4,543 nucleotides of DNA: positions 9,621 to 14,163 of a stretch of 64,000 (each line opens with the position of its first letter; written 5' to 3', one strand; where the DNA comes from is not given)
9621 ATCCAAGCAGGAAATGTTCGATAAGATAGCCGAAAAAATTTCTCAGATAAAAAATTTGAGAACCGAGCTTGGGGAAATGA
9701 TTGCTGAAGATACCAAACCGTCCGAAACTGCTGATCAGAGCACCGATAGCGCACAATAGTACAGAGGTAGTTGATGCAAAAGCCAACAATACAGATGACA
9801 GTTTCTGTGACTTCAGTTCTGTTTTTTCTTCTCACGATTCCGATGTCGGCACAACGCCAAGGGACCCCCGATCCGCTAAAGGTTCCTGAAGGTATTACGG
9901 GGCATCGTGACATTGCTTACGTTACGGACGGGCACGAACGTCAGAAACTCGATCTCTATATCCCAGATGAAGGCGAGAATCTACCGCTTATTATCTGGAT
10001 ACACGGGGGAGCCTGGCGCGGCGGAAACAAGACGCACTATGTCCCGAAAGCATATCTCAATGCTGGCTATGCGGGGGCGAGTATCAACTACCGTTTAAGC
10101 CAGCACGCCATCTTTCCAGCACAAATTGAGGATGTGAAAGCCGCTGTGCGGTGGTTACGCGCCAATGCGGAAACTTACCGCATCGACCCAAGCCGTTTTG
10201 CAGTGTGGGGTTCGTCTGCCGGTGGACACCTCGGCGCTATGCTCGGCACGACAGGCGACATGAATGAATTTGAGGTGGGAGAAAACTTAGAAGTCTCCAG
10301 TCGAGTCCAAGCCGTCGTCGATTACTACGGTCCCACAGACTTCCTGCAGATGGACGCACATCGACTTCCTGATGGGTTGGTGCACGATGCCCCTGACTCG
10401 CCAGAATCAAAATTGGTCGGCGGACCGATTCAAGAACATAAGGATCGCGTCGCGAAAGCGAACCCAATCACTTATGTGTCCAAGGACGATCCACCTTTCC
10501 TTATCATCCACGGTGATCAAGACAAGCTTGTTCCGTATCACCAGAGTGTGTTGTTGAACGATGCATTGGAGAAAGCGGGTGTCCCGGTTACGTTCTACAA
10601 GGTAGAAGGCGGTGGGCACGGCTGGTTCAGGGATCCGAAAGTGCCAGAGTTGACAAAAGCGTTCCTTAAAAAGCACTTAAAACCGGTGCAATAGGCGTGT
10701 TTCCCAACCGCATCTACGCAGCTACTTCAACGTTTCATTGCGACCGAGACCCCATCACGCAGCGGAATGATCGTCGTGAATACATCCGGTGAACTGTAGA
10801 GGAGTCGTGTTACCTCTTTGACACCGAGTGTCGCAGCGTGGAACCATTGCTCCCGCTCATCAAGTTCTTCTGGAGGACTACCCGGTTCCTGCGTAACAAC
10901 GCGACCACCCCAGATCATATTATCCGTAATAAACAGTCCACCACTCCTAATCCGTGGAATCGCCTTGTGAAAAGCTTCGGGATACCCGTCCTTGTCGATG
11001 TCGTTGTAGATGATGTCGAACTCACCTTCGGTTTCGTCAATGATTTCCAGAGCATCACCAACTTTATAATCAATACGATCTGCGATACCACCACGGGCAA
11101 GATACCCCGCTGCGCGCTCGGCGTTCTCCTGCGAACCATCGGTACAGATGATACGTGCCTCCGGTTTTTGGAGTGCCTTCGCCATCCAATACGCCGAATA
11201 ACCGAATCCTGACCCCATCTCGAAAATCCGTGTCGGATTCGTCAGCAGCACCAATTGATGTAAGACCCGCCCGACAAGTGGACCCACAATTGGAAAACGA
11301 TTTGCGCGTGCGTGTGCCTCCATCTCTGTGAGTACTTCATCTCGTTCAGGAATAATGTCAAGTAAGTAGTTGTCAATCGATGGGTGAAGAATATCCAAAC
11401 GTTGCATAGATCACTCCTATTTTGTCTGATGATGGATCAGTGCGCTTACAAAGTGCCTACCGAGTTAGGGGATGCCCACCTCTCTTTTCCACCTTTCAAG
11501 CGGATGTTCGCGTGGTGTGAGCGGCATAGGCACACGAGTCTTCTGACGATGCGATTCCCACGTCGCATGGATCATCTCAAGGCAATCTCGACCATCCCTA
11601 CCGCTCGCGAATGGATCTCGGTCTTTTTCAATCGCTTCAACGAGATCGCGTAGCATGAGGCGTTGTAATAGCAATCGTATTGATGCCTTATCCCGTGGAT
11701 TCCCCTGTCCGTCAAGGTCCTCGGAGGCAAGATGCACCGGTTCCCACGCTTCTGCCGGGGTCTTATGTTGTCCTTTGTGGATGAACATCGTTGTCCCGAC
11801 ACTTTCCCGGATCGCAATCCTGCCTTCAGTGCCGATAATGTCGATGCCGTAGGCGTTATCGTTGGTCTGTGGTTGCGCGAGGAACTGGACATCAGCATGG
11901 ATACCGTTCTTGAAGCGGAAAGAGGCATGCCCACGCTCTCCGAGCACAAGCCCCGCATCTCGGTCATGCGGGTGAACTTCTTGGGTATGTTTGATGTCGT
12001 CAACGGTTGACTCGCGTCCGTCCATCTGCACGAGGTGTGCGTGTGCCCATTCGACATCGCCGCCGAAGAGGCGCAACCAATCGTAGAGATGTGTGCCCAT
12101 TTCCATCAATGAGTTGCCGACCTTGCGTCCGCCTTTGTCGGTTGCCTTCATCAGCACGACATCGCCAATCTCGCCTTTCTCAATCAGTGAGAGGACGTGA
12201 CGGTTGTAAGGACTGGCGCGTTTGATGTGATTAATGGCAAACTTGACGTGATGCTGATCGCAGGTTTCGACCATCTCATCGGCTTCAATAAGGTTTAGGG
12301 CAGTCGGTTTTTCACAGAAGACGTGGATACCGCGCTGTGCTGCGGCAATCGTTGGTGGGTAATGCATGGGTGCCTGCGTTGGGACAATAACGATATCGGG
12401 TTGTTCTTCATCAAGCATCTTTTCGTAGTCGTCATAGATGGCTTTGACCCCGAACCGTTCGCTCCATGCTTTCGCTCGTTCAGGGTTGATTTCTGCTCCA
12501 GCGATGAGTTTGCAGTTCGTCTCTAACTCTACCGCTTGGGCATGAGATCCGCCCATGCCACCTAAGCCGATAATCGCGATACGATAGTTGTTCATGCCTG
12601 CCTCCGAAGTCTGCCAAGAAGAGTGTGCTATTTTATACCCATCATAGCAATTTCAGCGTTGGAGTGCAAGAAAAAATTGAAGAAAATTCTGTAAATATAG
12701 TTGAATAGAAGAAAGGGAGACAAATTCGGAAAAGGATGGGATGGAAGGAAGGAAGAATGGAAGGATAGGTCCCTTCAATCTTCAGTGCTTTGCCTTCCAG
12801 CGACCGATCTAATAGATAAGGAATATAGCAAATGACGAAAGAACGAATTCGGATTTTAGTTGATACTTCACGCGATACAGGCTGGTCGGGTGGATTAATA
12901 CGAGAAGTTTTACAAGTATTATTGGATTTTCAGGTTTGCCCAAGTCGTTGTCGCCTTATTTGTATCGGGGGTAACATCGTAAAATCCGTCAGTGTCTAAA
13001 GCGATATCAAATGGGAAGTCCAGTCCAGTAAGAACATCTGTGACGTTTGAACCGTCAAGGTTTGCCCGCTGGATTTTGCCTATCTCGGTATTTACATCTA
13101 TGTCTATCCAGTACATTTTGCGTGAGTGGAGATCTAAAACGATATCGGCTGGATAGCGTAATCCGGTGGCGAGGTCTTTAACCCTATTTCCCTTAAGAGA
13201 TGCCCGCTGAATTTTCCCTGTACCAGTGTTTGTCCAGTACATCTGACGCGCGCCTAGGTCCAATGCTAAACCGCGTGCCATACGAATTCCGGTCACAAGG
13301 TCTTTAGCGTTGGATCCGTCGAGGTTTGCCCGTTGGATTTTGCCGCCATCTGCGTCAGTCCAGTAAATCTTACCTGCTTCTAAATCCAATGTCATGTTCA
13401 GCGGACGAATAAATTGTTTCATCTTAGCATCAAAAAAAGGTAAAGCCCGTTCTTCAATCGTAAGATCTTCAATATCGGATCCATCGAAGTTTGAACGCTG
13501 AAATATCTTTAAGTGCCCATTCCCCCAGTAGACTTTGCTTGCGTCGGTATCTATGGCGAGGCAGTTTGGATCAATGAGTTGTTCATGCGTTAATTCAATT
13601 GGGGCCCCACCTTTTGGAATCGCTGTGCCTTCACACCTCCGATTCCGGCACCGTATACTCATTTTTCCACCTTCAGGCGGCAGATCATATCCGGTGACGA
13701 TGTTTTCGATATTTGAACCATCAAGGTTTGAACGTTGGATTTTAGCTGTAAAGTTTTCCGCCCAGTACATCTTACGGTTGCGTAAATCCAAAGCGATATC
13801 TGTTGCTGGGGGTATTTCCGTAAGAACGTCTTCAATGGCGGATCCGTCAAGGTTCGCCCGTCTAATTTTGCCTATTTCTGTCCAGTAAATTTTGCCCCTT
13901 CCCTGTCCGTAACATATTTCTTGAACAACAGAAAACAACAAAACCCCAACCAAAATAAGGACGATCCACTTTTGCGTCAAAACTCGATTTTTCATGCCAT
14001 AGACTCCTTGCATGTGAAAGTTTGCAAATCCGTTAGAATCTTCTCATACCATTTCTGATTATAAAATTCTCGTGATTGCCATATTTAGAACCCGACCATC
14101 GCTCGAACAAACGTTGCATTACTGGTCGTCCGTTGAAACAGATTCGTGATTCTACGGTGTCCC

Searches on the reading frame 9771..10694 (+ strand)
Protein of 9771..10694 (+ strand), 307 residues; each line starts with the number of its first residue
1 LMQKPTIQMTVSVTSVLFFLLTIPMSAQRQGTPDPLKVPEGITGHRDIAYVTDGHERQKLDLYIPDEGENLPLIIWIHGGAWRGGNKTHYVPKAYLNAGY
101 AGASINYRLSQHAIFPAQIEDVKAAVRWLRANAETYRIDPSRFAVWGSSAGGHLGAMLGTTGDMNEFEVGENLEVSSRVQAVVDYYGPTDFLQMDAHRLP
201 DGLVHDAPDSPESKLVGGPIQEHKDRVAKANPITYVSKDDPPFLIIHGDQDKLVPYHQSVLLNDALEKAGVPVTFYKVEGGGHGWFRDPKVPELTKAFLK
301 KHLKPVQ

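Call 9: search_protein_families(library=pfam, proteins=[window:9771-10694:+], max_evalue=0.001)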
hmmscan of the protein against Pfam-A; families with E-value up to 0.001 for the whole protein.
window:9771-10694:+ (307 aa): 8 families
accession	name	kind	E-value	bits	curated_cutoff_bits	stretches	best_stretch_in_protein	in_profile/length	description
PF20434.5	BD-FAE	-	1.3e-73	247.5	26.8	1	60-266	1-215/215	BD-FAE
PF07859.19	Abhydrolase_3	-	5e-21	75.9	25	1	74-286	1-209/210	alpha/beta hydrolase fold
PF00326.27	Peptidase_S9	-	2.5e-16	60.3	22.6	2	222-303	124-210/213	Prolyl oligopeptidase family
PF00135.34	COesterase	-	8.1e-08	32.1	27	1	60-155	88-197/515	Carboxylesterase family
PF00561.26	Abhydrolase_1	-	6.7e-05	23.1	25.8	0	235-283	194-238/245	alpha/beta hydrolase fold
PF02129.25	Peptidase_S15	-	0.00012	22.4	23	0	57-163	4-117/262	X-Pro dipeptidyl-peptidase (S15 family)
PF01738.24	DLH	-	0.00014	22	21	0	180-289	122-192/217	Dienelactone hydrolase family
PF12146.15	Hydrolase_4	-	0.0004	20.2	27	0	241-289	192-238/239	Serine aminopeptidase, S33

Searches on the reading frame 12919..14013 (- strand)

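Call 9: search_protein_families(library=pfam, proteins=[window:12919-14013:-], max_evalue=0.001)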
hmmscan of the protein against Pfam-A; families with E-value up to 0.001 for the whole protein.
window:12919-14013:- (364 aa): 2 families
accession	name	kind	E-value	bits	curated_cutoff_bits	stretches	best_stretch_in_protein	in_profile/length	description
PF00058.23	Ldl_recept_b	-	9.2e-25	87.3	21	1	214-252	1-41/42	Low-density lipoprotein receptor repeat class B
PF08450.18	SGL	-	4.9e-07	30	26.3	0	222-274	113-164/246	SMP-30/Gluconolactonase/LRE-like region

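Call 10: search_protein_families(library=ncbifam, proteins=[window:12919-14013:-], max_evalue=0.01)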
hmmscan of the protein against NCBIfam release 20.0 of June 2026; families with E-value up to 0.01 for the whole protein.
window:12919-14013:- (364 aa): 0 families
